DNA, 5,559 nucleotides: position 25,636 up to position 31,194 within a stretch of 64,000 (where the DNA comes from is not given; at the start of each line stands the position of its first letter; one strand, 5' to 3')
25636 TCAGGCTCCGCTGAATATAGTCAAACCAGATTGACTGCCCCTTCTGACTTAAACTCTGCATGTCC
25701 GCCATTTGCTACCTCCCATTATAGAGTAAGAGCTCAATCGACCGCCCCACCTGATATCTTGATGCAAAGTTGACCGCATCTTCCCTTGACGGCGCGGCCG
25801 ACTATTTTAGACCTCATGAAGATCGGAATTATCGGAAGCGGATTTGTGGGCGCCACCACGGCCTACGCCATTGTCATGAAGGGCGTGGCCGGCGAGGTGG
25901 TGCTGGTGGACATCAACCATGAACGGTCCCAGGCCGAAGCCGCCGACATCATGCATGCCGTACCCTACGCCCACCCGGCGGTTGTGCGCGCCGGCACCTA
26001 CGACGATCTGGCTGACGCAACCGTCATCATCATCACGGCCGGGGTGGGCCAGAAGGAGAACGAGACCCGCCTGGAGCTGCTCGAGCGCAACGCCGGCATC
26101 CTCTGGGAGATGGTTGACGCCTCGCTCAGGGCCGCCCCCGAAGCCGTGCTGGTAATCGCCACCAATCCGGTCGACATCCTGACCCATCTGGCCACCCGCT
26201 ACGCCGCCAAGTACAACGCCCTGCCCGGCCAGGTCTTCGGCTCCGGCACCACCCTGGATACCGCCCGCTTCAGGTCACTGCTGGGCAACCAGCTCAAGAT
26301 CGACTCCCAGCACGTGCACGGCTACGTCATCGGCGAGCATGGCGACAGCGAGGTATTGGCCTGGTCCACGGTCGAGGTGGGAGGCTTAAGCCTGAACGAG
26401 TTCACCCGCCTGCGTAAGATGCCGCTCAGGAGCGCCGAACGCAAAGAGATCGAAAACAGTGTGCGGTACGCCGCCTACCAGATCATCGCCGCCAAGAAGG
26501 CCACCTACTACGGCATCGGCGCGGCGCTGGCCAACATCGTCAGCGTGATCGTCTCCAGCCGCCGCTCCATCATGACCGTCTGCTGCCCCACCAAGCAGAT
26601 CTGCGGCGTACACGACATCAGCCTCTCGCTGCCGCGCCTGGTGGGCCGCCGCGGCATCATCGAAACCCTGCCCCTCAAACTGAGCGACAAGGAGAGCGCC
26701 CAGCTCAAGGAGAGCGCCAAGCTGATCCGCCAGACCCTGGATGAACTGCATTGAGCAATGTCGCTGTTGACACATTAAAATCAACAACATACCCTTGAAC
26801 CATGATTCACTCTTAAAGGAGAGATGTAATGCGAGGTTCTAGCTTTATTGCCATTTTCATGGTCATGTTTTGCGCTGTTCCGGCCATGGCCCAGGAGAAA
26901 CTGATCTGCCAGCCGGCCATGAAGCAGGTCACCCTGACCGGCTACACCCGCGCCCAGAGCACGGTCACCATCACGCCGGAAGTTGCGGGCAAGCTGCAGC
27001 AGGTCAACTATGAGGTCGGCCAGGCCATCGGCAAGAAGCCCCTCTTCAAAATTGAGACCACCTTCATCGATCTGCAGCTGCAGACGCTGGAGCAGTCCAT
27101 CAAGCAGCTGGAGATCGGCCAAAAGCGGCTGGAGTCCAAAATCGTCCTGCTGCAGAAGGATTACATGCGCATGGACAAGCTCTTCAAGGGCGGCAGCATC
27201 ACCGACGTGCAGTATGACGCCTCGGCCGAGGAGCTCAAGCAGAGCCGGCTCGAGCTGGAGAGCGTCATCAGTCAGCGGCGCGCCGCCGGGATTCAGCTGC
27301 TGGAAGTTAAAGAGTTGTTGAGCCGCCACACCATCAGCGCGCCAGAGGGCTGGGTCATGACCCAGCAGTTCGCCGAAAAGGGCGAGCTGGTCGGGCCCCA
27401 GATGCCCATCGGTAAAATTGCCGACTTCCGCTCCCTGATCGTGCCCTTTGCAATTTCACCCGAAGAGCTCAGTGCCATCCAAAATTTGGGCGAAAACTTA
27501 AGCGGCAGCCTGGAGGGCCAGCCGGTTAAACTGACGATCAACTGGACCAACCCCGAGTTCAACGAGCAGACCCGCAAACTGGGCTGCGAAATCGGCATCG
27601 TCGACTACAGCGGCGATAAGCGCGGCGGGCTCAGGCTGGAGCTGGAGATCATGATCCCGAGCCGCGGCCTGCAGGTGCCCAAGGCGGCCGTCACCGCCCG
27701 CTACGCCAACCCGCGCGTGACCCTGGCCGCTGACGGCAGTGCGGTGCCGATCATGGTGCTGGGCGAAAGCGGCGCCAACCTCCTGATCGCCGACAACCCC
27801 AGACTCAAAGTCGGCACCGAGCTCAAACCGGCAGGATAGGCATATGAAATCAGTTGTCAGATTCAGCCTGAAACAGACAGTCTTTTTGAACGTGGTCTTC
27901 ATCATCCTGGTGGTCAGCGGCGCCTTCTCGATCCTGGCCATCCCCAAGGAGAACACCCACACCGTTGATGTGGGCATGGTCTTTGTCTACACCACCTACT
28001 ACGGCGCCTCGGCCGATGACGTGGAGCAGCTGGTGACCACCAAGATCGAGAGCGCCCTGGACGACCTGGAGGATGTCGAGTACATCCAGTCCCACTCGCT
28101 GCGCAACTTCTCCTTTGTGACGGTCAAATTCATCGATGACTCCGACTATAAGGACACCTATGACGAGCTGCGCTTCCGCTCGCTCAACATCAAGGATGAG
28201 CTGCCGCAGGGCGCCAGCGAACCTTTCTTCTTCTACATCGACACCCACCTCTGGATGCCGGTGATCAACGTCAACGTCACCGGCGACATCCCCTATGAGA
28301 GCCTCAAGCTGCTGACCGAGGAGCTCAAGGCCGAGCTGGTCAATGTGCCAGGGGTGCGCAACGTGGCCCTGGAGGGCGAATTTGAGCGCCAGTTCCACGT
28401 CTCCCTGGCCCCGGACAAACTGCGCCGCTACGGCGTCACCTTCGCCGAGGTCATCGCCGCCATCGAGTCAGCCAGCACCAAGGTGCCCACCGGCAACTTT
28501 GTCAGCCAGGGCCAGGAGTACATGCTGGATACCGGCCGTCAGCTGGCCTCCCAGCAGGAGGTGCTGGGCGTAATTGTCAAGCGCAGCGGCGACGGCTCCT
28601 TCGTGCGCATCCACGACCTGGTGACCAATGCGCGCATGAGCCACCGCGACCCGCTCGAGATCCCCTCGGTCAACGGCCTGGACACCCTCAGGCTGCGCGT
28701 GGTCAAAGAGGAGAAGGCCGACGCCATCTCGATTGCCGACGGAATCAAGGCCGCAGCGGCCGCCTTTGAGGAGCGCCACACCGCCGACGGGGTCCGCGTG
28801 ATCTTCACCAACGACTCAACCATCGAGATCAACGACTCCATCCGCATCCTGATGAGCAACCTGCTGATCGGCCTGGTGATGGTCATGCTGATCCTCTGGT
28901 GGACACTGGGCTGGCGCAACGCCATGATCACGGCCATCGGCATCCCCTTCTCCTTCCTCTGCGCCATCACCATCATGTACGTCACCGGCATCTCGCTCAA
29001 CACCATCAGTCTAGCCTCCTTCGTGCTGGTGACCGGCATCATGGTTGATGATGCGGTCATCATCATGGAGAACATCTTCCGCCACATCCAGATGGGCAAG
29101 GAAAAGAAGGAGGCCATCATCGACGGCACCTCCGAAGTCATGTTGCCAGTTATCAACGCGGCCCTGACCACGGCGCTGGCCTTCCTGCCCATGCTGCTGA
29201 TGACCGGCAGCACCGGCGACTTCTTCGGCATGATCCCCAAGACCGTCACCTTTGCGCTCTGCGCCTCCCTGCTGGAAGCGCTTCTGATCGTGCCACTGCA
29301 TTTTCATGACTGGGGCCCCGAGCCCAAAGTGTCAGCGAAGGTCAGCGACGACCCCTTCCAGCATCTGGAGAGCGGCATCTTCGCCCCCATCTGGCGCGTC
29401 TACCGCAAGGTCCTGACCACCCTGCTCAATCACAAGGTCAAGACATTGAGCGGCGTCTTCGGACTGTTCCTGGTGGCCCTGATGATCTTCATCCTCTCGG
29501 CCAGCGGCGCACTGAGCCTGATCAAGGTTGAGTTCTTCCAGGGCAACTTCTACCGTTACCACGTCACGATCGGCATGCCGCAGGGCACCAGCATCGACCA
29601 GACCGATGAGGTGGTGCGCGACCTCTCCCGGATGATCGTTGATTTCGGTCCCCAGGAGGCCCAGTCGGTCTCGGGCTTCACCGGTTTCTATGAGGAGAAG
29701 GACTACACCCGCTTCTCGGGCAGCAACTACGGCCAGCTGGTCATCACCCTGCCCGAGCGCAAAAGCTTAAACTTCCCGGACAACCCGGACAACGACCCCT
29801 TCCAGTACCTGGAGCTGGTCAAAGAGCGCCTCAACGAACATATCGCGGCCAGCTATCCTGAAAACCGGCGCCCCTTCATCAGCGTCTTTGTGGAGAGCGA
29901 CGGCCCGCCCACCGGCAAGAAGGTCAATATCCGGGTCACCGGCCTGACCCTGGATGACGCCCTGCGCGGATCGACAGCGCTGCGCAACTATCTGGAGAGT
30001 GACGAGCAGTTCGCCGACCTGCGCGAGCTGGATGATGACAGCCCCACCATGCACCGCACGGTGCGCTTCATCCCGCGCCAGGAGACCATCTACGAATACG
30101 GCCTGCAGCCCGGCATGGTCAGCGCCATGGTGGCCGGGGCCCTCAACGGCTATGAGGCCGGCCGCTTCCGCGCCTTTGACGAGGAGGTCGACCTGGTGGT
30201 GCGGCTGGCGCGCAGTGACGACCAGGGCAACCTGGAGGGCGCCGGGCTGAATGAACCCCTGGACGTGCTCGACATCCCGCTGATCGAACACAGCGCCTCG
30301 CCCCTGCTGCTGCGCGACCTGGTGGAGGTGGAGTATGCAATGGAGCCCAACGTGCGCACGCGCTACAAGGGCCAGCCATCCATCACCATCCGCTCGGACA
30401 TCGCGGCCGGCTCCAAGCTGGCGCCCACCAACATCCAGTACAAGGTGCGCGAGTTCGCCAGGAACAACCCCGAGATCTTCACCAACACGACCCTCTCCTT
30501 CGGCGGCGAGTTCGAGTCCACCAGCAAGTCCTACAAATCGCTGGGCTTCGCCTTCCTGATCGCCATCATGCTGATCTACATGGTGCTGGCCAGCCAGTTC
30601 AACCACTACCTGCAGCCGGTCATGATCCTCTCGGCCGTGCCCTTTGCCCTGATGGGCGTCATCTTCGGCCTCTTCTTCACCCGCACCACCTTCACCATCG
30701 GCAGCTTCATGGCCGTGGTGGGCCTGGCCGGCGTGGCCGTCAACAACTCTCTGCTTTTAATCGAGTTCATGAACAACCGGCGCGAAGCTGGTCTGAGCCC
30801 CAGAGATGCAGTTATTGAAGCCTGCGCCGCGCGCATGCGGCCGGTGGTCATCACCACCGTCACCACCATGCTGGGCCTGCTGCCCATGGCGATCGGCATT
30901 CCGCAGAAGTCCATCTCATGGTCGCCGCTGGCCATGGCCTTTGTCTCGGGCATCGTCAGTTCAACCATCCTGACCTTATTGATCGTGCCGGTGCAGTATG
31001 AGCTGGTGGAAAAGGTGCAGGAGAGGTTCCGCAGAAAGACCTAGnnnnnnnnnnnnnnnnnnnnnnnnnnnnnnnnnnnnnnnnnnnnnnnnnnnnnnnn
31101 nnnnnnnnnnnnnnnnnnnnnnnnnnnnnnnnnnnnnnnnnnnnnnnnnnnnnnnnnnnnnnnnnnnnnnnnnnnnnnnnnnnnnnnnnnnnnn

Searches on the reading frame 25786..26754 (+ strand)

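Call 28: search_protein_families(library=pfam, proteins=[window:25786-26754:+], max_evalue=0.00001)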
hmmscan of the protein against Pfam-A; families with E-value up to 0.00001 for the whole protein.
window:25786-26754:+ (322 aa): 2 families
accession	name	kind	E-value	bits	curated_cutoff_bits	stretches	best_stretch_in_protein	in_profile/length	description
PF00056.29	Ldh_1_N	-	1.2e-32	113.3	27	1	11-140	1-132/141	lactate/malate dehydrogenase, NAD binding domain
PF02866.23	Ldh_1_C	-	7e-31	108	22.6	1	155-320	1-169/174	lactate/malate dehydrogenase, alpha/beta C-terminal domain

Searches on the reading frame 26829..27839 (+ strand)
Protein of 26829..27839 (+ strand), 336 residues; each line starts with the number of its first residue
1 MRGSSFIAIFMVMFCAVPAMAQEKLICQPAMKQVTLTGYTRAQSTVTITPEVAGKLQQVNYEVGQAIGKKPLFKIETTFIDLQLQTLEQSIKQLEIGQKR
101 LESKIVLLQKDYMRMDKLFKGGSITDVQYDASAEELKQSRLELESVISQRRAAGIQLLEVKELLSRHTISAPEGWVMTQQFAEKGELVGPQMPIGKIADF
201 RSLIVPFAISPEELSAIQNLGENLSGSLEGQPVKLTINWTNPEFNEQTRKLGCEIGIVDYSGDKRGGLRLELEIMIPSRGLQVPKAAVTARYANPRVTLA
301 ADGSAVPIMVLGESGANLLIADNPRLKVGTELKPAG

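Call 28: search_protein_families(library=pfam, proteins=[window:26829-27839:+], max_evalue=0.00001)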
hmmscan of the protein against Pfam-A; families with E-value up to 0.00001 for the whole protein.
window:26829-27839:+ (336 aa): 1 family
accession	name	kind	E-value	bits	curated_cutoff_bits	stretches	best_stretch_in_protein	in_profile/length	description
PF13437.12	HlyD_3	-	1.8e-08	35.5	22.2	1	168-258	1-94/106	HlyD family secretion protein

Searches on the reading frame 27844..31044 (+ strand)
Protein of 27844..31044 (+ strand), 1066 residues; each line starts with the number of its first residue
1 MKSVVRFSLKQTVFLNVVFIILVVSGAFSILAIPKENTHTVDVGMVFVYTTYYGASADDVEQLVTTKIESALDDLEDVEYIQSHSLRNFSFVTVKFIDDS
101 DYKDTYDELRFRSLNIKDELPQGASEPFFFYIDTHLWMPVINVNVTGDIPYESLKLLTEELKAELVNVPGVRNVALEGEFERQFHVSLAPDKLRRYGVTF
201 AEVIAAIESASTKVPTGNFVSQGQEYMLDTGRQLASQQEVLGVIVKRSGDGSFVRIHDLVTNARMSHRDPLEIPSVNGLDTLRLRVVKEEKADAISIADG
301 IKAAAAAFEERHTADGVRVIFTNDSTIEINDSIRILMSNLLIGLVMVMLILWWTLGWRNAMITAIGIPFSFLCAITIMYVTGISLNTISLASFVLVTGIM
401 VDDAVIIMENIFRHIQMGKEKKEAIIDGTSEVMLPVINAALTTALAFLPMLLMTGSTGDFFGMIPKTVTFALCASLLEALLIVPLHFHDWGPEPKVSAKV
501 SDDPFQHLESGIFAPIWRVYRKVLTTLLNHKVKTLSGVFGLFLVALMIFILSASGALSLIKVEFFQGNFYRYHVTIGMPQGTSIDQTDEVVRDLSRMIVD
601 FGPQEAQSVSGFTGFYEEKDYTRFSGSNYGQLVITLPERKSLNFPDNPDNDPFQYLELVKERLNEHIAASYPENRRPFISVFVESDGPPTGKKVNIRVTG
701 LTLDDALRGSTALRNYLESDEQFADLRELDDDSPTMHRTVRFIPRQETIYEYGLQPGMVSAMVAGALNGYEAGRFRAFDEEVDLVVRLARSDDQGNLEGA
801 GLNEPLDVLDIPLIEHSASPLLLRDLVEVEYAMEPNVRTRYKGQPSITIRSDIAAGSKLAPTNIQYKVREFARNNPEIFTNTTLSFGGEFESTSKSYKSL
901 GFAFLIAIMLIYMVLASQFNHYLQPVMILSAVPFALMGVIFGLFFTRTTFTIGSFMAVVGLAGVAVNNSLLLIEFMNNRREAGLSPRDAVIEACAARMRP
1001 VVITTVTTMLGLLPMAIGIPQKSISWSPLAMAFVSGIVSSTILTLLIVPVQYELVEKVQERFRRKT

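Call 28: search_protein_families(library=pfam, proteins=[window:27844-31044:+], max_evalue=0.00001)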
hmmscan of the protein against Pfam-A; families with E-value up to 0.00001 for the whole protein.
window:27844-31044:+ (1066 aa): 2 families
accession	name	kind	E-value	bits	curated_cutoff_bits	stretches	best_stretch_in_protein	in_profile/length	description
PF00873.25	ACR_tran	-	4.9e-168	561.3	28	1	5-1055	2-1020/1021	AcrB/AcrD/AcrF family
PF02355.23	SecD_SecF_C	-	1.1e-06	28.6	20.5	0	339-460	36-159/189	Protein export membrane protein SecD/SecF, C-terminal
